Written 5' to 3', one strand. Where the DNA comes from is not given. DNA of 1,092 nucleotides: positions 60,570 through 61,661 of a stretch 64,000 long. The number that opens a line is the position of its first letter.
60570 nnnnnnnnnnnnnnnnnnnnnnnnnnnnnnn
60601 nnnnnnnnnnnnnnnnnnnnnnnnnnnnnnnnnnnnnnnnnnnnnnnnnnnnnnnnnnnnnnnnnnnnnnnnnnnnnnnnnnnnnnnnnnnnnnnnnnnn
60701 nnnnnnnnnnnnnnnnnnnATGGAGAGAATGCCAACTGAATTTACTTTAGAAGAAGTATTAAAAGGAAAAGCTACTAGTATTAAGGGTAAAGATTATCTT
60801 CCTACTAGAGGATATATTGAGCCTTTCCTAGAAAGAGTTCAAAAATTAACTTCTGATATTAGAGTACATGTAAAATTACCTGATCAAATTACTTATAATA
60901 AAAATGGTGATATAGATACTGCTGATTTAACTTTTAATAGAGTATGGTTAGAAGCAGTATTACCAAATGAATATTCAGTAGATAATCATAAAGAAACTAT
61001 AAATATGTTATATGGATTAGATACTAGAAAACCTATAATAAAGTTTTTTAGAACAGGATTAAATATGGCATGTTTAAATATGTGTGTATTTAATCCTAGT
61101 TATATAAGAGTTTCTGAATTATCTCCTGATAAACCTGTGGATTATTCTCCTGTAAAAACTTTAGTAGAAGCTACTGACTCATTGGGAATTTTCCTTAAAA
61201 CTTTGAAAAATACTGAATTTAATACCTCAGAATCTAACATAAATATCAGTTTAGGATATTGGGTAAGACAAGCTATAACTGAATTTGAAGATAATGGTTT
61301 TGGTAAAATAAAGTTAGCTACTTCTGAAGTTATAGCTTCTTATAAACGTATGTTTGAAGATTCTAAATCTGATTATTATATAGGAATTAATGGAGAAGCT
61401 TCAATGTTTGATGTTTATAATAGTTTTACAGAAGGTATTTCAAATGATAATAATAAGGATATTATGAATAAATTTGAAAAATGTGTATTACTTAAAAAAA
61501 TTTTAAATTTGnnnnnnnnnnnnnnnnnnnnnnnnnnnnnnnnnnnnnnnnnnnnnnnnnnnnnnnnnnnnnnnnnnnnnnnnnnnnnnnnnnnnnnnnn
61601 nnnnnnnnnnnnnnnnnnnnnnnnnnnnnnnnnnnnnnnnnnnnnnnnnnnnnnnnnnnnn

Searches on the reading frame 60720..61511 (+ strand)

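Call 79: search_protein_families(library=phrogs, proteins=[window:60720-61511:+], max_evalue=0.01)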
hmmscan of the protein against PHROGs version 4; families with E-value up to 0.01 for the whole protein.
window:60720-61511:+ (264 aa): 1 family
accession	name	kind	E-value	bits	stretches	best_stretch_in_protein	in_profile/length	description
phrog_20769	-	unknown function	0.001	19.2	1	9-119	8-114/318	-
